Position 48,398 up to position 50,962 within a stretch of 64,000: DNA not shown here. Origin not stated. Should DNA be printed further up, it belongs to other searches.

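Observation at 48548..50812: B-family polymerase with apparently inactivated proofreading motifs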

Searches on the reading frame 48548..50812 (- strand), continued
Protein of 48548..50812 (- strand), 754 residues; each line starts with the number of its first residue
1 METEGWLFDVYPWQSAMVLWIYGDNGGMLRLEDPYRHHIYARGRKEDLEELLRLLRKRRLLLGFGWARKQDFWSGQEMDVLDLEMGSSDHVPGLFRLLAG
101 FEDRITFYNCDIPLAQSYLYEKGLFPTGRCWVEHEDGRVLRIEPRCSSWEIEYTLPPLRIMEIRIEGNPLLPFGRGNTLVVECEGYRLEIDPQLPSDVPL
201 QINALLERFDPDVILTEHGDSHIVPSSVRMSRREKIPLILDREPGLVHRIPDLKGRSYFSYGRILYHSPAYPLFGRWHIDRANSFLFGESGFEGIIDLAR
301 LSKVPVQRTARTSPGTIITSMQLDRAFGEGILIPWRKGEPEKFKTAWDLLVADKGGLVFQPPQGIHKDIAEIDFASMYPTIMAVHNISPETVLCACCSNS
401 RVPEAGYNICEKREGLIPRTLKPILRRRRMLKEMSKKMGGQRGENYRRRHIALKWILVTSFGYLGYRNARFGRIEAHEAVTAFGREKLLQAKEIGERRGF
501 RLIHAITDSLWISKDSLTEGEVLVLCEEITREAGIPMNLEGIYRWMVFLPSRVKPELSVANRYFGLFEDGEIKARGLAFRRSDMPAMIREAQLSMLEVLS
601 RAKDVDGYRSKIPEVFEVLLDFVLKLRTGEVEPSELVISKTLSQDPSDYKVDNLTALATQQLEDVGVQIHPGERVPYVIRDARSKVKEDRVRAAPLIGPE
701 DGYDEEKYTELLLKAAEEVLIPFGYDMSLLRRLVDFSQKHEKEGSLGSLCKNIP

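Call 39: search_protein_representatives(protein=window:48548-50812:-)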
Query: 754 residues. Proteins with E-value up to 0.001 (for the whole library): 6453; up to 1e-10: 2815; up to 1e-30: 905. The best 150 are listed.
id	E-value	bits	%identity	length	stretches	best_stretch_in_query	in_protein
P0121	5.1e-285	963.9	59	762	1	1-737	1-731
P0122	2.9e-216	736.6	48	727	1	2-726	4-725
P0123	2.1e-213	727.1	47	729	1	2-722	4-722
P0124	4.1e-212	722.9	46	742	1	4-742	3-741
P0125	2.4e-211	720.3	46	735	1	1-733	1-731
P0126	1.5e-207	707.8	47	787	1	1-726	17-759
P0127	8.6e-205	698.6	47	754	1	3-730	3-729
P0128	5.1e-195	666.3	45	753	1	2-726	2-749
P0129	6.5e-191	652.8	43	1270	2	3-461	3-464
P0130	2.6e-190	650.8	45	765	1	4-724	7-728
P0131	1.3e-189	648.5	47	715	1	17-711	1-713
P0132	1.2e-188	645.2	44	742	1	2-725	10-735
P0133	8.5e-188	642.5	44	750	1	4-731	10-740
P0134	1.1e-187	642.1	45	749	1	4-730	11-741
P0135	6.0e-187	639.6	48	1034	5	58-399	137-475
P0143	2.1e-177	608.1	43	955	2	6-459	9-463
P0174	3.0e-151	521.6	39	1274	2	4-459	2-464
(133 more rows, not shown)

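Call 41: search_solved_structures(query=A2, max_evalue=0.00001, show_alignments=2)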
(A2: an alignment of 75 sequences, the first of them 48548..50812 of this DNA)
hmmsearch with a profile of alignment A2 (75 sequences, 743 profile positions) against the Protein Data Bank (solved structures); distinct sequences matched with E-value up to 0.00001: 134 (the best 60 are shown).
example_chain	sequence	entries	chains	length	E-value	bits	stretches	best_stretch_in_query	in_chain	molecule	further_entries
4flt_A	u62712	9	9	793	1.8e-110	373.6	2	295-735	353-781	DNA polymerase 1 | Pyrococcus abyssi B family DNA polymerase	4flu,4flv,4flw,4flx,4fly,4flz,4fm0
4fm2_A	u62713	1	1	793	7.2e-110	371.7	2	295-735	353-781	DNA polymerase 1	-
1wns_A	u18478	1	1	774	2.9e-107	363.1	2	296-734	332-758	DNA POLYMERASE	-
1wn7_A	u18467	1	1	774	4.1e-107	362.6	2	296-734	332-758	Family B DNA Polymerase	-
4k8z_A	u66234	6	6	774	6e-107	362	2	296-734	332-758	DNA polymerase | DNA polymerase,DNA polymerase,DNA polymerase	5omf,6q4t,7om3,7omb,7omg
6wya_A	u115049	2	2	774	1.4e-106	360.7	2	296-734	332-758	DNA polymerase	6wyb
5mdn_A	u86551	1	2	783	4e-106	359.3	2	281-733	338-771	DNA polymerase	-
2jgu_A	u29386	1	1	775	4.5e-106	359.1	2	294-734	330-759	DNA POLYMERASE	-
5h12_A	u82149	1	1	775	5.2e-106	358.9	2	296-735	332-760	Deep Vent DNA Polymerase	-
8s84_A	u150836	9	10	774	8.4e-106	358.2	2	296-734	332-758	DNA polymerase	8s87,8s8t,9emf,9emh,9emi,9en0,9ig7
3a2f_A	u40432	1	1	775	1.1e-105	357.9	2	294-734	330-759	DNA polymerase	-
5vu5_A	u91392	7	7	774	1.1e-105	357.8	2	296-734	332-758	DNA polymerase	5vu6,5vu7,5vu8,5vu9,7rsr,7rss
9oat_A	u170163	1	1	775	4.1e-105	356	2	296-734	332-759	5-270, TNA polymerase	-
7tqw_A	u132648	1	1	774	7.7e-105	355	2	296-734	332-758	DNA polymerase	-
2xhb_A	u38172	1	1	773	1.5e-104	354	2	296-734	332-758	DNA POLYMERASE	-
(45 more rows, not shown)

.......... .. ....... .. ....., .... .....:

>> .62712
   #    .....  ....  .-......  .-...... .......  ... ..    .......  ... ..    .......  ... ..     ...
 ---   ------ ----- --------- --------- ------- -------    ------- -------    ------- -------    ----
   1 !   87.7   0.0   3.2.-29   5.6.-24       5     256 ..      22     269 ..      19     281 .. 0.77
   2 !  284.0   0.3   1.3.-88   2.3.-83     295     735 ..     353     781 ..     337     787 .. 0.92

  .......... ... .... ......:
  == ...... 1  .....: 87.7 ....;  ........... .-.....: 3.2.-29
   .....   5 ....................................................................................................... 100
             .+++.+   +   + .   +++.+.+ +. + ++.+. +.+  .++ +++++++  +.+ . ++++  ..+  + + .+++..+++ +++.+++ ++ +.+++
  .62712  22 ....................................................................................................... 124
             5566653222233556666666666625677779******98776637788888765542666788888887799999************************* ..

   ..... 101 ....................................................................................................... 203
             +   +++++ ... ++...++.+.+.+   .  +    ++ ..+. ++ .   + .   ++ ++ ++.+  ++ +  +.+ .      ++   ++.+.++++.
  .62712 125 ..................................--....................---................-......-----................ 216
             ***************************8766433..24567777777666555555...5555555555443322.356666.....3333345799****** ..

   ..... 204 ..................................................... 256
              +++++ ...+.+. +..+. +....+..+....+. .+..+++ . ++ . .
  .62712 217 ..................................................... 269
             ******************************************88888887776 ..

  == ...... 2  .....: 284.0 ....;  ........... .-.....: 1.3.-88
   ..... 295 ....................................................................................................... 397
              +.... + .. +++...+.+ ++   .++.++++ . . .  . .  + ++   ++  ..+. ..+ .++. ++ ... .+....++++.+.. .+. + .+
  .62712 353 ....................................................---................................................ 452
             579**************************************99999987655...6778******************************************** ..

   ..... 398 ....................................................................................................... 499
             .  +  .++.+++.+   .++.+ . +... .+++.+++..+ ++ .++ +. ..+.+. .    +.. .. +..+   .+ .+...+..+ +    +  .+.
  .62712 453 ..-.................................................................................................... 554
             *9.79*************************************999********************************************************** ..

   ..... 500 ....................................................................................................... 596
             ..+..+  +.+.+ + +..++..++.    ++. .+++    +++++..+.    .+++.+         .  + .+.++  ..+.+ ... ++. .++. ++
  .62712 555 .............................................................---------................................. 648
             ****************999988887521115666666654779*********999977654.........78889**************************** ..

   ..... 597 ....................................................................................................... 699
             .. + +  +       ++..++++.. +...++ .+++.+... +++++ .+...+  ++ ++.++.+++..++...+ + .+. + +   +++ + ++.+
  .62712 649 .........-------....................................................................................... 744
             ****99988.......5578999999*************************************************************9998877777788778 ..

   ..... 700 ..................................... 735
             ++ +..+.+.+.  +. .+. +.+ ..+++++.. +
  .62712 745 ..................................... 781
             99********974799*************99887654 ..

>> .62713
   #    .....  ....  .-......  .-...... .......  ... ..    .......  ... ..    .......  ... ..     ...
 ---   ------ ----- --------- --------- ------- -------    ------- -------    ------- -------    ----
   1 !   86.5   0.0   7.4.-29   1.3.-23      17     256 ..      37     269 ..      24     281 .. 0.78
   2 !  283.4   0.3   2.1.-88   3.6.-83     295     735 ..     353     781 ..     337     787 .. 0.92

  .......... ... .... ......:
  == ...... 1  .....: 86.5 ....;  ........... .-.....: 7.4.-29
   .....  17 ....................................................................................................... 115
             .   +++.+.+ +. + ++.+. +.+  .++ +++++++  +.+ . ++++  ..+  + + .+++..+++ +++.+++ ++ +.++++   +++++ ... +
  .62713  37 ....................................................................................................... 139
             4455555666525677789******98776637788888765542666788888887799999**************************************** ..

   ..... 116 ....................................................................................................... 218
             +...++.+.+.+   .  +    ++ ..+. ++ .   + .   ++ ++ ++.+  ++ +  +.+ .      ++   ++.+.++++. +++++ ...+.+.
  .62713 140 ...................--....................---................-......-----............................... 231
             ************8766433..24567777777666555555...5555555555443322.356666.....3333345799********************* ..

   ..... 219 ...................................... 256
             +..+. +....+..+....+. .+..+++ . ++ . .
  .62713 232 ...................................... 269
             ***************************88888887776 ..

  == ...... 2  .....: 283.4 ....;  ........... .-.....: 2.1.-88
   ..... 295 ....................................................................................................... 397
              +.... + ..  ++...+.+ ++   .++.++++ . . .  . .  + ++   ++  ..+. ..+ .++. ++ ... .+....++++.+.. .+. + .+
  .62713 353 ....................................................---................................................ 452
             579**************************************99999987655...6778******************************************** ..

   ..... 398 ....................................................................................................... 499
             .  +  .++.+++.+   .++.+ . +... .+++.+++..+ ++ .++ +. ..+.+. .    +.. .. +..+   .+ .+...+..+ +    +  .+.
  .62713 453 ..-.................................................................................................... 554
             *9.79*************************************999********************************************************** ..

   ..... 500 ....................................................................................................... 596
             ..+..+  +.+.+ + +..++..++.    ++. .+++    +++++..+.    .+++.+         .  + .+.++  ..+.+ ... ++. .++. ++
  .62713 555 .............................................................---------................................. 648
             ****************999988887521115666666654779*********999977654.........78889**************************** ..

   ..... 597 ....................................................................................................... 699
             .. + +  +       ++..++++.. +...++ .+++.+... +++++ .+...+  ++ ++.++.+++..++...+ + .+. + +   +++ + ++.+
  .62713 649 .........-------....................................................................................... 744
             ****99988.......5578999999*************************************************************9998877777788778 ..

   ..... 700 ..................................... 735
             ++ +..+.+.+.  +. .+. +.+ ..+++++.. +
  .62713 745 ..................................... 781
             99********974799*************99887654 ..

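Call 54: predict_structure(alignment_id=A2)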
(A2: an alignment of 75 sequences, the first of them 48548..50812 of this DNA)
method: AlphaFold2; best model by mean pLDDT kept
length: 754 residues; sequences in the alignment: 75
mean_pLDDT: 94.5   pTM: 0.92
mean pLDDT of the five models: 94.5, 94.3, 93.9, 92.7, 92.5
residues with pLDDT >= 90: 667; 70-90: 75; 50-70: 11; < 50: 1
segments of 3 or more residues with pLDDT < 50: none
pLDDT, mean of each block of 10 residues (from residue 1): 98 95 97 96 98 96 97 96 91 90 96 97 98 98 98 96 93 86 96 88 97 97 93 94 85 86 90 97 96 98 98 95 98 89 94 94 96 97 97 90 95 97 98 96 97 96 85 95 98 98 96 97 98 97 97 93 96 97 97 98 95 97 96 96 93 96 94 97 97 94 97 98 96 90 63 53
secondary structure, 60 per line:
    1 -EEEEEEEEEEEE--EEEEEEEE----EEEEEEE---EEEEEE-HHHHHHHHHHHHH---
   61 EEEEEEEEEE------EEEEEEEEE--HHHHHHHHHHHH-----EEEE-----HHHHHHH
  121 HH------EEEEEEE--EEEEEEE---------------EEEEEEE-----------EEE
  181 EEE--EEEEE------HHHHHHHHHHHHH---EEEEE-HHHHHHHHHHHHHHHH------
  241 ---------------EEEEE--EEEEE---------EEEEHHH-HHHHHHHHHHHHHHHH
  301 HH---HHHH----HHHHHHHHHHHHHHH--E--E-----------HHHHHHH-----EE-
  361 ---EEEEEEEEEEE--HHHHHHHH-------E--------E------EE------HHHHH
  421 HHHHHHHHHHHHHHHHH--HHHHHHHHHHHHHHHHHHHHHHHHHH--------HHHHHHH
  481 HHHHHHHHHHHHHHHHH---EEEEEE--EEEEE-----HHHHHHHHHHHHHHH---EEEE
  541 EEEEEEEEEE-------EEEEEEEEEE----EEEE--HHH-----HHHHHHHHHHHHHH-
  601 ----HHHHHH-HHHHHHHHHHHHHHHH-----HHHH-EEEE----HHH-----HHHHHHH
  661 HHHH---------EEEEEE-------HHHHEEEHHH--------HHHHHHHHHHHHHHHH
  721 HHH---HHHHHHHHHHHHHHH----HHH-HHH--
elements in order (helices of 4 or more, strands of 3 or more residues): E2-13 E16-23 E28-34 E38-43 H45-57 E61-70 E77-85 H88-99 E105-108 H114-122 E129-135 E138-144 E160-166 E178-183 E186-190 H197-209 E213-217 H219-234 E256-260 E263-267 E277-280 H285-302 H306-309 H314-328 H346-352 E364-374 H377-384 H416-437 H440-465 H474-497 E501-506 E509-513 H519-533 E537-550 E558-567 E572-575 H586-599 H605-610 H612-627 H633-636 E638-641 H654-664 E674-679 H687-690 E691-693 H705-723 H727-741
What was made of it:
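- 50312..50347 (-): Exo I remnant, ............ (residues 156-167). R164 replaces the catalytic Asp; E166 is retained. Residues 160-166 form the first strand of the DnaQ-like strand/helix order in the model (call 54).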

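Call 57: fold_search(model_id=the predicted structure, library=pdb)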
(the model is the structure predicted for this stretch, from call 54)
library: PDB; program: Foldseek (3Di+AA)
matches with E <= 10: 1264; with E <= 0.001: 272
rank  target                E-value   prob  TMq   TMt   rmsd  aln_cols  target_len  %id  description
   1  4k8x_A                4.8e-44  1.00  0.74  0.73   6.1       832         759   21  Binary complex of 9N DNA polymerase in the replicative state (released 2013-06-26)
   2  6is7_B                3.1e-43  1.00  0.73  0.73   6.0       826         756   20  Structure of 9N-I DNA polymerase incorporation with dA in the active site (released 2019-08-28)
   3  4flu_A                3.1e-43  1.00  0.65  0.65   6.9       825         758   21  Pyrococcus abyssi B family DNA polymerase bound to a dsDNA, in edition mode (released 2012-08-29)
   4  4k8z_A                4.0e-43  1.00  0.73  0.73   5.7       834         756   21  KOD Polymerase in binary complex with dsDNA (released 2013-06-26)
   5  6wya_A                4.2e-43  1.00  0.73  0.73   5.6       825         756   22  RTX (Reverse Transcription Xenopolymerase) in complex with a DNA duplex and dAMPNPP (released 2020-08-19)
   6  9oat_A                4.6e-43  1.00  0.73  0.73   5.6       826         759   21  TNA polymerase, 5-270, binary complex (released 2025-12-10)
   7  7b0h_F                4.6e-43  1.00  0.65  0.65   8.3       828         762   20  TgoT_6G12 Ternary complex (released 2021-01-13)
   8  6is7_A                5.7e-43  1.00  0.72  0.72   6.2       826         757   21  Structure of 9N-I DNA polymerase incorporation with dA in the active site (released 2019-08-28)
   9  9oaw_A                6.3e-43  1.00  0.73  0.73   5.5       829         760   21  TNA polymerase, 10-92, binary complex (released 2025-12-10)
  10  3a2f_A                1.1e-42  1.00  0.66  0.65   7.4       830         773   21  Crystal Structure of Pyrococcus furiosus DNA polymerase/PCNA monomer mutant complex (released 2009-11-03)
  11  4fm2_A                1.6e-42  1.00  0.64  0.64   7.0       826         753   21  Pyrococcus abyssi B family DNA polymerase (triple mutant) bound to a dsDNA, in edition mode (released 2012-08-29)
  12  9mye_A                2.0e-42  1.00  0.73  0.74   5.4       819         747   21  C28 Polymerase Incorporating RNA, n+1 (released 2025-12-17)
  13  4flv_A                2.2e-42  1.00  0.65  0.65   6.8       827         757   21  Pyrococcus abyssi B family DNA polymerase bound to a dsDNA, in edition mode (released 2012-08-29)
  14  9oau_A                2.4e-42  1.00  0.72  0.72   5.6       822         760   21  TNA polymerase, 7-47, binary complex (released 2025-12-10)
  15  5vu9_A                2.6e-42  1.00  0.73  0.73   5.8       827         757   21  TNA polymerase, translocated product (released 2017-12-06)
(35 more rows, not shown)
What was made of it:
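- Checked: An AlphaFold2 model has pLDDT 94.5 and pTM 0.92 (call 54) and superposes over its full length on 9N/KOD/P. abyssi PolB at TM 0.73-0.74 (call 57).
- The model is full-length, high-confidence and PolB-like (calls 54, 57).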

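Call 75: search_protein_families(library=pfam, proteins=[P0129, P0174, P0143], max_evalue=0.001)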
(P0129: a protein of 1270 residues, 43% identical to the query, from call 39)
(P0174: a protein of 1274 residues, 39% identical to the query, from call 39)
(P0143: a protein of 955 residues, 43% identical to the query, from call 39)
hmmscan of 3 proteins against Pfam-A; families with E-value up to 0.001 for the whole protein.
P0129 (1270 aa): 3 families
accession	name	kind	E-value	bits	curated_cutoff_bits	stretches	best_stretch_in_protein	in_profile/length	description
PF00136.26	DNA_pol_B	-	3.2e-26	92.6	23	2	318-457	12-158/453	DNA polymerase family B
PF14528.11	LAGLIDADG_3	-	6.9e-12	45.9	22.5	1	787-840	2-62/82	LAGLIDADG-like domain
PF14890.11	Intein_splicing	-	8.7e-10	39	35.8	1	482-991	11-155/155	Intein splicing domain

P0174 (1274 aa): 4 families
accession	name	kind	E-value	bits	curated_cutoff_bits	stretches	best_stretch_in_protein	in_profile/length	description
PF00136.26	DNA_pol_B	-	2e-35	122.9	23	2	1000-1260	165-452/453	DNA polymerase family B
PF14528.11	LAGLIDADG_3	-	2.1e-17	63.6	22.5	1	786-851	2-70/82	LAGLIDADG-like domain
PF14890.11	Intein_splicing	-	5.5e-13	49.4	35.8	1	474-998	2-155/155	Intein splicing domain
PF03104.25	DNA_pol_B_exo1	-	5.5e-06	26.4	23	1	197-265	142-207/242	DNA polymerase family B, exonuclease domain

P0143 (955 aa): 2 families
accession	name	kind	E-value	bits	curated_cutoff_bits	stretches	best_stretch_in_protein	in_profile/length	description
PF00136.26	DNA_pol_B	-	1.5e-21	77.2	23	2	316-459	12-159/453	DNA polymerase family B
PF14890.11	Intein_splicing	-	0.00049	20.4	35.8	1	521-675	38-155/155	Intein splicing domain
